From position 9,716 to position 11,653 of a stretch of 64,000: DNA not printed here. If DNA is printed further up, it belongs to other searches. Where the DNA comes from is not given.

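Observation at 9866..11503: GlmM (phosphoglucosamine mutase) fused to an N-terminal XRE-family helix-turn-helix domain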

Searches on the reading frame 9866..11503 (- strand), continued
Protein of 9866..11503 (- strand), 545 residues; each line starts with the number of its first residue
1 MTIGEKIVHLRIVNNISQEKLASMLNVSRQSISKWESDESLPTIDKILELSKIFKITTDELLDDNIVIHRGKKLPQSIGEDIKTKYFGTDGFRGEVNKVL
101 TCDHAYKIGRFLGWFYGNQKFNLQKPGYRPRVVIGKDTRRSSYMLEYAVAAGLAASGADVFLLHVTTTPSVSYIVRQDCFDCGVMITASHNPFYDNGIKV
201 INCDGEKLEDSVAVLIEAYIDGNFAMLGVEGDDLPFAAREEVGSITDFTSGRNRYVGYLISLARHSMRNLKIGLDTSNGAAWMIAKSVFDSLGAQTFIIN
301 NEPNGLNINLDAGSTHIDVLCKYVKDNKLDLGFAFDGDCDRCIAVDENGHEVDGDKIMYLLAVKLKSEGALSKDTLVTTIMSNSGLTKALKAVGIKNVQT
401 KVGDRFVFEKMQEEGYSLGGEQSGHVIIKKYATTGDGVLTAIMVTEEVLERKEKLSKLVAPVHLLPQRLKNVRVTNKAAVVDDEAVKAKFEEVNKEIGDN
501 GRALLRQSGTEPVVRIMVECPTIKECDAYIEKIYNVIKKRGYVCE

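Call 6: find_homologous_proteins(query=window:9866-11503:-, max_evalue=1e-10)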
Query window:9866-11503:- (545 aa): 8000 proteins with E <= 1e-10 among 8000 candidates; the best 120 are listed.
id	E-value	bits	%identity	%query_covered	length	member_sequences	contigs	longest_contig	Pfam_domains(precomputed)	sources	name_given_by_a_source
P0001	0.0e+0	1126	90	100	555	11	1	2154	PF02878.23,PF00408.27,PF12844.14,PF01381.29,PF02879.23,PF13560.13,PF13443.13,PF02880.23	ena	-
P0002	0.0e+0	1083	86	100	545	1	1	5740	PF02878.23,PF00408.27,PF12844.14,PF01381.29,PF02879.23,PF02880.23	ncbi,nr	ncbi:MAG: phosphoglucosamine mutase [Bacilli bacterium]|nr:phosphoglucosamine mutase [Bacilli bacter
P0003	0.0e+0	1077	86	100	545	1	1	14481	PF02878.23,PF00408.27,PF12844.14,PF01381.29,PF02879.23,PF02880.23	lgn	-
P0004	0.0e+0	1077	86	100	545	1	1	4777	PF02878.23,PF00408.27,PF12844.14,PF01381.29,PF02879.23,PF02880.23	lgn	-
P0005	0.0e+0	1070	86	100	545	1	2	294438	PF02878.23,PF00408.27,PF12844.14,PF01381.29,PF02879.23,PF13560.13,PF13443.13,PF02880.23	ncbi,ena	-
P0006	0.0e+0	1065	86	100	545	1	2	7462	PF02878.23,PF00408.27,PF12844.14,PF01381.29,PF02879.23,PF13560.13,PF02880.23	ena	-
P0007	0.0e+0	1064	86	100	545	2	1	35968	PF02878.23,PF00408.27,PF12844.14,PF01381.29,PF02879.23,PF02880.23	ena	-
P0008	0.0e+0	1063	85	100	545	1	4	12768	PF02878.23,PF00408.27,PF12844.14,PF01381.29,PF02879.23,PF13560.13,PF13443.13,PF02880.23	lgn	-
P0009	0.0e+0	1059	85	100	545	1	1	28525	PF02878.23,PF00408.27,PF12844.14,PF01381.29,PF02879.23,PF13560.13,PF02880.23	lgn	-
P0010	0.0e+0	1058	86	100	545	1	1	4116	PF02878.23,PF00408.27,PF12844.14,PF01381.29,PF02879.23,PF13560.13,PF13443.13,PF02880.23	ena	-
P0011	0.0e+0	1058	86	100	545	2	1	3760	PF02878.23,PF00408.27,PF12844.14,PF01381.29,PF02879.23,PF13560.13,PF13443.13,PF02880.23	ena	-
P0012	0.0e+0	1056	85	100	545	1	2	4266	PF02878.23,PF00408.27,PF12844.14,PF01381.29,PF02879.23,PF13560.13,PF13443.13,PF02880.23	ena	-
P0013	0.0e+0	1056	86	100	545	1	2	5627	PF02878.23,PF00408.27,PF12844.14,PF01381.29,PF02879.23,PF13560.13,PF02880.23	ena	-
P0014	0.0e+0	1055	85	100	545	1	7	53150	PF02878.23,PF00408.27,PF12844.14,PF01381.29,PF02879.23,PF13560.13,PF02880.23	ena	-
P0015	0.0e+0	1055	85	100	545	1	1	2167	PF02878.23,PF00408.27,PF12844.14,PF01381.29,PF02879.23,PF02880.23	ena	-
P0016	0.0e+0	1055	85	100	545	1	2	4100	PF02878.23,PF00408.27,PF12844.14,PF01381.29,PF02879.23,PF13560.13,PF13443.13,PF02880.23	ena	-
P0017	0.0e+0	1054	85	100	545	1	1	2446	PF02878.23,PF00408.27,PF12844.14,PF01381.29,PF02879.23,PF13560.13,PF13443.13,PF02880.23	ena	-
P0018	0.0e+0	1054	85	100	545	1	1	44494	PF02878.23,PF00408.27,PF12844.14,PF01381.29,PF02879.23,PF13560.13,PF02880.23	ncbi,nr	ncbi:MAG: phosphoglucosamine mutase [Bacilli bacterium]|nr:phosphoglucosamine mutase [Bacilli bacter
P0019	0.0e+0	1053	83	100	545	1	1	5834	PF02878.23,PF00408.27,PF12844.14,PF01381.29,PF02879.23,PF13560.13,PF02880.23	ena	-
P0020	0.0e+0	1053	85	100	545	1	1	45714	PF02878.23,PF00408.27,PF12844.14,PF01381.29,PF02879.23,PF13560.13,PF13443.13,PF02880.23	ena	-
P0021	0.0e+0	1051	84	100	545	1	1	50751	PF02878.23,PF00408.27,PF12844.14,PF01381.29,PF02879.23,PF13560.13,PF13443.13,PF02880.23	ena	-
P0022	0.0e+0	1050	85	100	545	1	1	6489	PF02878.23,PF00408.27,PF12844.14,PF01381.29,PF02879.23,PF02880.23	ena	-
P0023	0.0e+0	1050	84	100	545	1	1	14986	PF02878.23,PF00408.27,PF12844.14,PF01381.29,PF02879.23,PF02880.23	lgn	-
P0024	0.0e+0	1048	84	100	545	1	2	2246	PF02878.23,PF00408.27,PF12844.14,PF01381.29,PF02879.23,PF13443.13,PF02880.23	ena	-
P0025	0.0e+0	1047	85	100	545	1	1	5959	PF02878.23,PF00408.27,PF12844.14,PF01381.29,PF02879.23,PF13560.13,PF13443.13,PF02880.23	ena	-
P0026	0.0e+0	1047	84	100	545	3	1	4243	PF02878.23,PF00408.27,PF12844.14,PF01381.29,PF02879.23,PF13560.13,PF13443.13,PF02880.23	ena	-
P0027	0.0e+0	1047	85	100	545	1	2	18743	PF02878.23,PF00408.27,PF12844.14,PF01381.29,PF02879.23,PF13560.13,PF02880.23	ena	-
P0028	0.0e+0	1046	84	100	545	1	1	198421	PF02878.23,PF00408.27,PF12844.14,PF01381.29,PF02879.23,PF13560.13,PF02880.23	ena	-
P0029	0.0e+0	1045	85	100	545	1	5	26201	PF02878.23,PF00408.27,PF12844.14,PF01381.29,PF02879.23,PF13560.13,PF13443.13,PF02880.23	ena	-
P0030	0.0e+0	1044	83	100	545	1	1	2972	PF02878.23,PF00408.27,PF12844.14,PF01381.29,PF02879.23,PF13560.13,PF13443.13,PF02880.23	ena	-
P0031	0.0e+0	1044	85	100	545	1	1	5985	PF02878.23,PF00408.27,PF12844.14,PF01381.29,PF02879.23,PF13560.13,PF13443.13,PF02880.23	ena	-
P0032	0.0e+0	1044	85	100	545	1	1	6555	PF02878.23,PF00408.27,PF12844.14,PF01381.29,PF02879.23,PF13560.13,PF13443.13,PF02880.23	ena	-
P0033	0.0e+0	1043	84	100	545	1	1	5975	PF02878.23,PF00408.27,PF12844.14,PF01381.29,PF02879.23,PF13560.13,PF02880.23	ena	-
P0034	0.0e+0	1042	83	100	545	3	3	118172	PF02878.23,PF00408.27,PF12844.14,PF01381.29,PF02879.23,PF02880.23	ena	-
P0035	0.0e+0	1042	83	100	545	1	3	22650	PF02878.23,PF00408.27,PF12844.14,PF01381.29,PF02879.23,PF13560.13,PF02880.23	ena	-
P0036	0.0e+0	1042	85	100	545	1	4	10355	PF02878.23,PF00408.27,PF12844.14,PF01381.29,PF02879.23,PF13560.13,PF02880.23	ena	-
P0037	0.0e+0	1042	83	100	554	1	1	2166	PF02878.23,PF00408.27,PF12844.14,PF01381.29,PF02879.23,PF13443.13,PF02880.23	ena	-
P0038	0.0e+0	1042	83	100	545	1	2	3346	PF02878.23,PF00408.27,PF12844.14,PF01381.29,PF02879.23,PF02880.23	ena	-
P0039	0.0e+0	1042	82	100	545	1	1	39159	PF02878.23,PF00408.27,PF12844.14,PF01381.29,PF02879.23,PF13560.13,PF02880.23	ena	-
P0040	0.0e+0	1042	83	100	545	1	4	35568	PF02878.23,PF00408.27,PF12844.14,PF01381.29,PF02879.23,PF02880.23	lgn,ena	-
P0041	0.0e+0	1042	83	100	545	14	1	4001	PF02878.23,PF00408.27,PF12844.14,PF01381.29,PF02879.23,PF13443.13,PF02880.23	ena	-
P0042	0.0e+0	1041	83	100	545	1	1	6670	PF02878.23,PF00408.27,PF12844.14,PF01381.29,PF02879.23,PF13560.13,PF02880.23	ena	-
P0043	0.0e+0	1041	83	100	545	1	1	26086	PF02878.23,PF00408.27,PF12844.14,PF01381.29,PF02879.23,PF13560.13,PF13443.13,PF02880.23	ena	-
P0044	0.0e+0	1041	84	100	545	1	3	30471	PF02878.23,PF00408.27,PF12844.14,PF01381.29,PF02879.23,PF13560.13,PF02880.23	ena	-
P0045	0.0e+0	1041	83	100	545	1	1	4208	PF02878.23,PF00408.27,PF12844.14,PF01381.29,PF02879.23,PF13560.13,PF02880.23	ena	-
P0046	0.0e+0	1040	83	100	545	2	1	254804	PF02878.23,PF00408.27,PF12844.14,PF01381.29,PF02879.23,PF13560.13,PF02880.23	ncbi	-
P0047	0.0e+0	1040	83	100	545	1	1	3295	PF02878.23,PF00408.27,PF12844.14,PF01381.29,PF02879.23,PF13560.13,PF02880.23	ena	-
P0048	0.0e+0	1040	84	100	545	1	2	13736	PF02878.23,PF00408.27,PF12844.14,PF01381.29,PF02879.23,PF13560.13,PF13443.13,PF02880.23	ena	-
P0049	0.0e+0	1040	83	100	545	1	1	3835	PF02878.23,PF00408.27,PF12844.14,PF01381.29,PF02879.23,PF13560.13,PF02880.23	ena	-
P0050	0.0e+0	1040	84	100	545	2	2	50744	PF02878.23,PF00408.27,PF12844.14,PF01381.29,PF02879.23,PF13560.13,PF13443.13,PF02880.23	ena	-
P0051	0.0e+0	1039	83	100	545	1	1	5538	PF02878.23,PF00408.27,PF12844.14,PF01381.29,PF02879.23,PF02880.23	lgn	-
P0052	0.0e+0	1039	83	100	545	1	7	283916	PF02878.23,PF00408.27,PF12844.14,PF01381.29,PF02879.23,PF13443.13,PF02880.23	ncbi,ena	-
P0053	0.0e+0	1039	84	100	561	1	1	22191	PF02878.23,PF00408.27,PF12844.14,PF01381.29,PF02879.23,PF13560.13,PF02880.23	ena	-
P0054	0.0e+0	1038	83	100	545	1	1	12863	PF02878.23,PF00408.27,PF12844.14,PF01381.29,PF02879.23,PF13560.13,PF02880.23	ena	-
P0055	0.0e+0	1038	83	100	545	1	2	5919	PF02878.23,PF00408.27,PF12844.14,PF01381.29,PF02879.23,PF13443.13,PF02880.23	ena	-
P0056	0.0e+0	1038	83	100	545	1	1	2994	PF02878.23,PF00408.27,PF12844.14,PF01381.29,PF02879.23,PF13560.13,PF02880.23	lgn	-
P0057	0.0e+0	1038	82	100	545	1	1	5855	PF02878.23,PF00408.27,PF12844.14,PF01381.29,PF02879.23,PF13560.13,PF02880.23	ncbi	-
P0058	0.0e+0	1038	83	100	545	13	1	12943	PF02878.23,PF00408.27,PF12844.14,PF01381.29,PF02879.23,PF02880.23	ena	-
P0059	0.0e+0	1038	83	100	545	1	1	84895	PF02878.23,PF00408.27,PF12844.14,PF01381.29,PF02879.23,PF13443.13,PF02880.23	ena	-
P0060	0.0e+0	1037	82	100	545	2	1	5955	PF02878.23,PF00408.27,PF12844.14,PF01381.29,PF02879.23,PF13560.13,PF13443.13,PF02880.23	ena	-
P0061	0.0e+0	1037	82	100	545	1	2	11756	PF02878.23,PF00408.27,PF12844.14,PF01381.29,PF02879.23,PF13560.13,PF13443.13,PF02880.23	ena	-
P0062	0.0e+0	1037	84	100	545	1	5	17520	PF02878.23,PF00408.27,PF12844.14,PF01381.29,PF02879.23,PF13560.13,PF13443.13,PF02880.23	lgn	-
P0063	0.0e+0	1037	83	100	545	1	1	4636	PF02878.23,PF00408.27,PF12844.14,PF01381.29,PF02879.23,PF13560.13,PF02880.23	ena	-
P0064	0.0e+0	1037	83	100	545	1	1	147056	PF02878.23,PF00408.27,PF12844.14,PF01381.29,PF02879.23,PF13560.13,PF02880.23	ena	-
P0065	0.0e+0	1036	83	100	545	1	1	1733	PF02878.23,PF00408.27,PF12844.14,PF01381.29,PF02879.23,PF13443.13,PF02880.23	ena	-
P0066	0.0e+0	1036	83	100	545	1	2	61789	PF02878.23,PF00408.27,PF12844.14,PF01381.29,PF02879.23,PF02880.23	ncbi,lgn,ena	-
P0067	0.0e+0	1036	83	100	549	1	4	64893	PF02878.23,PF00408.27,PF12844.14,PF01381.29,PF02879.23,PF13560.13,PF13443.13,PF02880.23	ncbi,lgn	-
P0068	0.0e+0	1036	83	100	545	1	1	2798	PF02878.23,PF00408.27,PF12844.14,PF01381.29,PF02879.23,PF13560.13,PF02880.23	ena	-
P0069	0.0e+0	1036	83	100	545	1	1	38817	PF02878.23,PF00408.27,PF12844.14,PF01381.29,PF02879.23,PF13560.13,PF13443.13,PF02880.23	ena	-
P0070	0.0e+0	1036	83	100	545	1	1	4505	PF02878.23,PF00408.27,PF12844.14,PF01381.29,PF02879.23,PF13560.13,PF02880.23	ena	-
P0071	0.0e+0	1035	83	100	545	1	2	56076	PF02878.23,PF00408.27,PF12844.14,PF01381.29,PF02879.23,PF13443.13,PF02880.23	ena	-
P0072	0.0e+0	1035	85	100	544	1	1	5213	PF02878.23,PF00408.27,PF12844.14,PF01381.29,PF02879.23,PF13560.13,PF02880.23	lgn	-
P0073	0.0e+0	1035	83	100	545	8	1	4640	PF02878.23,PF00408.27,PF12844.14,PF01381.29,PF02879.23,PF13560.13,PF02880.23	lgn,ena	-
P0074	0.0e+0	1035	83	100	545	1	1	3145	PF02878.23,PF00408.27,PF12844.14,PF01381.29,PF02879.23,PF02880.23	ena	-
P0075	0.0e+0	1035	83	100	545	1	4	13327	PF02878.23,PF00408.27,PF12844.14,PF01381.29,PF02879.23,PF13560.13,PF02880.23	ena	-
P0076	0.0e+0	1035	83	100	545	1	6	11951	PF02878.23,PF00408.27,PF12844.14,PF01381.29,PF02879.23,PF02880.23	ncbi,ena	-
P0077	0.0e+0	1035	83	100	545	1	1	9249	PF02878.23,PF00408.27,PF12844.14,PF01381.29,PF02879.23,PF13560.13,PF13443.13,PF02880.23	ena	-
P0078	0.0e+0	1035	82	100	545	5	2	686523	PF02878.23,PF00408.27,PF12844.14,PF01381.29,PF02879.23,PF13560.13,PF13443.13,PF02880.23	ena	-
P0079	0.0e+0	1035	83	100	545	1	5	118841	PF02878.23,PF00408.27,PF12844.14,PF01381.29,PF02879.23,PF13560.13,PF13443.13,PF02880.23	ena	-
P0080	0.0e+0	1034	82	100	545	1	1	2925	PF02878.23,PF00408.27,PF12844.14,PF01381.29,PF02879.23,PF13560.13,PF13443.13,PF02880.23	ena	-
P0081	0.0e+0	1034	83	100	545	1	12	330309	PF02878.23,PF00408.27,PF12844.14,PF01381.29,PF02879.23,PF13560.13,PF13443.13,PF02880.23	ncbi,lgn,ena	-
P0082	0.0e+0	1034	83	100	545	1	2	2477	PF02878.23,PF00408.27,PF12844.14,PF01381.29,PF02879.23,PF02880.23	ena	-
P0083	0.0e+0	1034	83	100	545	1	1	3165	PF02878.23,PF00408.27,PF12844.14,PF01381.29,PF02879.23,PF02880.23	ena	-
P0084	0.0e+0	1034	82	100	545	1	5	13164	PF02878.23,PF00408.27,PF12844.14,PF01381.29,PF02879.23,PF13560.13,PF13443.13,PF02880.23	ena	-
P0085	0.0e+0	1034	83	100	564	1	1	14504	PF02878.23,PF00408.27,PF12844.14,PF01381.29,PF02879.23,PF13560.13,PF13443.13,PF02880.23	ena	-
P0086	0.0e+0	1034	83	100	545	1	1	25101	PF02878.23,PF00408.27,PF12844.14,PF01381.29,PF02879.23,PF13560.13,PF13443.13,PF02880.23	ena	-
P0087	0.0e+0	1034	82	100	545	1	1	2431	PF02878.23,PF00408.27,PF12844.14,PF01381.29,PF02879.23,PF13560.13,PF13443.13,PF02880.23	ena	-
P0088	0.0e+0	1034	84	100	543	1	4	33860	PF02878.23,PF00408.27,PF12844.14,PF01381.29,PF02879.23,PF13560.13,PF02880.23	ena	-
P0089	0.0e+0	1033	82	100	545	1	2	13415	PF02878.23,PF00408.27,PF12844.14,PF01381.29,PF02879.23,PF13560.13,PF13443.13,PF02880.23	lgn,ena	-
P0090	0.0e+0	1033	81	100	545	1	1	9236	PF02878.23,PF00408.27,PF12844.14,PF01381.29,PF02879.23,PF13560.13,PF02880.23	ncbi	-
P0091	0.0e+0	1033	82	100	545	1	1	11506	PF02878.23,PF00408.27,PF12844.14,PF01381.29,PF02879.23,PF02880.23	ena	-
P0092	0.0e+0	1033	83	100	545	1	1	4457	PF02878.23,PF00408.27,PF12844.14,PF01381.29,PF02879.23,PF13560.13,PF13443.13,PF02880.23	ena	-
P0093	0.0e+0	1033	82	100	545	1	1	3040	PF02878.23,PF00408.27,PF12844.14,PF01381.29,PF02879.23,PF02880.23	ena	-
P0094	0.0e+0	1033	82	100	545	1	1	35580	PF02878.23,PF00408.27,PF12844.14,PF01381.29,PF02879.23,PF13560.13,PF13443.13,PF02880.23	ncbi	-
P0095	0.0e+0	1033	83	100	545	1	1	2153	PF02878.23,PF00408.27,PF12844.14,PF01381.29,PF02879.23,PF13560.13,PF13443.13,PF02880.23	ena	-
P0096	0.0e+0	1033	82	100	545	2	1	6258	PF02878.23,PF00408.27,PF12844.14,PF01381.29,PF02879.23,PF02880.23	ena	-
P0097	0.0e+0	1033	84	100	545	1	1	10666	PF02878.23,PF00408.27,PF12844.14,PF01381.29,PF02879.23,PF13443.13,PF02880.23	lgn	-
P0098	0.0e+0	1033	82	100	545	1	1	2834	PF02878.23,PF00408.27,PF12844.14,PF01381.29,PF02879.23,PF13560.13,PF02880.23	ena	-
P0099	0.0e+0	1032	83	100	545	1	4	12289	PF02878.23,PF00408.27,PF12844.14,PF01381.29,PF02879.23,PF13560.13,PF13443.13,PF02880.23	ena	-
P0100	0.0e+0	1032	84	100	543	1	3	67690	PF02878.23,PF00408.27,PF12844.14,PF01381.29,PF02879.23,PF13560.13,PF02880.23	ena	-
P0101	0.0e+0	1032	83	100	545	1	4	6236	PF02878.23,PF00408.27,PF12844.14,PF01381.29,PF02879.23,PF13560.13,PF13443.13,PF02880.23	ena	-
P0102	0.0e+0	1032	83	100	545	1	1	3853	PF02878.23,PF00408.27,PF12844.14,PF01381.29,PF02879.23,PF13560.13,PF13443.13,PF02880.23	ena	-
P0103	0.0e+0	1032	82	100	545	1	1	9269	PF02878.23,PF00408.27,PF12844.14,PF01381.29,PF02879.23,PF13560.13,PF13443.13,PF02880.23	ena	-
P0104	0.0e+0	1032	83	100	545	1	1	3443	PF02878.23,PF00408.27,PF12844.14,PF01381.29,PF02879.23,PF13560.13,PF13443.13,PF02880.23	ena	-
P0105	0.0e+0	1031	82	100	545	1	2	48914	PF02878.23,PF00408.27,PF12844.14,PF01381.29,PF02879.23,PF13560.13,PF13443.13,PF02880.23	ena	-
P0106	0.0e+0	1031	82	100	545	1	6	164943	PF02878.23,PF00408.27,PF12844.14,PF01381.29,PF02879.23,PF13560.13,PF13443.13,PF02880.23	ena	-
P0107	0.0e+0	1031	83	100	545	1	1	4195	PF02878.23,PF00408.27,PF12844.14,PF01381.29,PF02879.23,PF13443.13,PF02880.23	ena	-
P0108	0.0e+0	1031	83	100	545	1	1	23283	PF02878.23,PF00408.27,PF12844.14,PF01381.29,PF02879.23,PF13560.13,PF13443.13,PF02880.23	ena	-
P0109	0.0e+0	1031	83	100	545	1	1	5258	PF02878.23,PF00408.27,PF12844.14,PF01381.29,PF02879.23,PF13560.13,PF13443.13,PF02880.23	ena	-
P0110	0.0e+0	1031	82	100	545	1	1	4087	PF02878.23,PF00408.27,PF12844.14,PF01381.29,PF02879.23,PF02880.23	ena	-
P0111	0.0e+0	1031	83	100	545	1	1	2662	PF02878.23,PF00408.27,PF12844.14,PF01381.29,PF02879.23,PF13560.13,PF13443.13,PF02880.23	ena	-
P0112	0.0e+0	1031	82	100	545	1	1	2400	PF02878.23,PF00408.27,PF12844.14,PF01381.29,PF02879.23,PF13560.13,PF02880.23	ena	-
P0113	0.0e+0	1031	83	100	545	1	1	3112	PF02878.23,PF00408.27,PF12844.14,PF01381.29,PF02879.23,PF13560.13,PF13443.13,PF02880.23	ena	-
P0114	0.0e+0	1030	83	100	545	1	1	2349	PF02878.23,PF00408.27,PF12844.14,PF01381.29,PF02879.23,PF13560.13,PF13443.13,PF02880.23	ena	-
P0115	0.0e+0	1030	83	100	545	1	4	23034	PF02878.23,PF00408.27,PF12844.14,PF01381.29,PF02879.23,PF13560.13,PF02880.23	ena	-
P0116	0.0e+0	1030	83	100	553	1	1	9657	PF02878.23,PF00408.27,PF12844.14,PF01381.29,PF02879.23,PF13560.13,PF13443.13,PF02880.23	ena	-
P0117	0.0e+0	1030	83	100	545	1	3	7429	PF02878.23,PF00408.27,PF12844.14,PF01381.29,PF02879.23,PF13560.13,PF13443.13,PF02880.23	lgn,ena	-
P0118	0.0e+0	1030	82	100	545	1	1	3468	PF02878.23,PF00408.27,PF12844.14,PF01381.29,PF02879.23,PF13560.13,PF02880.23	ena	-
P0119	0.0e+0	1030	84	100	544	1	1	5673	PF02878.23,PF00408.27,PF12844.14,PF01381.29,PF02879.23,PF13560.13,PF02880.23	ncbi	-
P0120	0.0e+0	1030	83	100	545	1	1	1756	PF02878.23,PF00408.27,PF12844.14,PF01381.29,PF02879.23,PF13443.13,PF02880.23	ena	-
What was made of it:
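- Checked: All 120 listed hits at 81-90% identity have the same architecture (call 6).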

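Call 8: find_related_loci(query=window:9866-11503:-, collection=genome_contigs, flank=6000)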
Query window:9866-11503:- (545 aa) in genome_contigs; peptide patterns used: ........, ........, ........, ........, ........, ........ (x = any residue, [..] = any of these).
116 stretches matched a pattern; 51 encode a relative of the query (tblastn E <= 1e-3); 51 distinct loci.
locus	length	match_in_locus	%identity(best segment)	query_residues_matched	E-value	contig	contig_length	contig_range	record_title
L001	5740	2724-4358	86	1-545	0e+0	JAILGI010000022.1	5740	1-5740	MAG: Bacilli bacterium isolate RUI094 k141_9459563_flag=0_multi=35.0000_len=5740, whole genome shotgun sequence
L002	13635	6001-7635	84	1-545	0e+0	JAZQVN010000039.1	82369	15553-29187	MAG: Bacilli bacterium isolate T1900045170_TC20190164.MAGScoT_cleanbin_000006 SGB_5178_k141_2154254, whole genome shotgu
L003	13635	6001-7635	85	1-545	0e+0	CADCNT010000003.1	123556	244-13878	MAG: uncultured Erysipelotrichaceae bacterium isolate RUG14810 genome assembly, contig: RUG14810_asm_3, whole genome sho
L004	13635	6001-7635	83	1-545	0e+0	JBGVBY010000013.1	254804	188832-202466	MAG: Bacilli bacterium isolate ruminal_MAG_397 ruminal_MAG_397_contig_0013, whole genome shotgun sequence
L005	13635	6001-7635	83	1-545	0e+0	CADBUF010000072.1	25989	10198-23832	MAG: uncultured Erysipelotrichaceae bacterium isolate RUG14307 genome assembly, contig: RUG14307_asm_72, whole genome sh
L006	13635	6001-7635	83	1-545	0e+0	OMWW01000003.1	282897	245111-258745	uncultured Erysipelotrichaceae bacterium isolate RUG042 genome assembly, contig: scaffold_17, whole genome shotgun seque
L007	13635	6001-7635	82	1-545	0e+0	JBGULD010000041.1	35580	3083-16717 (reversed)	MAG: Bacilli bacterium isolate ruminal_MAG_265 ruminal_MAG_265_contig_0042, whole genome shotgun sequence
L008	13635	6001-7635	83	1-545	0e+0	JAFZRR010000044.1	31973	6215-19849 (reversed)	MAG: Bacilli bacterium isolate RGIG8036 Water_buffalos_Rumen-1__c813227, whole genome shotgun sequence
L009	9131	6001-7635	83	1-545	0e+0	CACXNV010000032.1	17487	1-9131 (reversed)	MAG: uncultured Erysipelotrichaceae bacterium isolate RUG11432 genome assembly, contig: RUG11432_asm_32, whole genome sh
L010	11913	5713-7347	82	1-545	0e+0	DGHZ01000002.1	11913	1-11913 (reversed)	MAG TPA_asm: Bacillales bacterium UBA3835 UBA3835_contig_17731, whole genome shotgun sequence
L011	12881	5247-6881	83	1-545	0e+0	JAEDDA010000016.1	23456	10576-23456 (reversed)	MAG: Bacilli bacterium isolate MAG020 NODE_1544_length_23456_cov_13.988377, whole genome shotgun sequence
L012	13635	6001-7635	83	1-545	0e+0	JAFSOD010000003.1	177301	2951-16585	MAG: Bacilli bacterium isolate RGIG3320 Goat_Reticulum-5__c305, whole genome shotgun sequence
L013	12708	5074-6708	83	1-545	0e+0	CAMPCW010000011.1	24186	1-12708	MAG: uncultured Bacillales bacterium isolate SRR873610_bin.95_metaWRAP_v1.3_MAG genome assembly, contig: NODE_3355_lengt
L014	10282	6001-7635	83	1-545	0e+0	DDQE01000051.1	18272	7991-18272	MAG TPA_asm: Bacillales bacterium UBA2450 UBA2450_contig_8520, whole genome shotgun sequence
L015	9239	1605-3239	82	1-545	0e+0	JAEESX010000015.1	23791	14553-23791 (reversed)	MAG: Bacillales bacterium isolate Tb.RUG.392 NODE_8469_length_23791_cov_3.225321, whole genome shotgun sequence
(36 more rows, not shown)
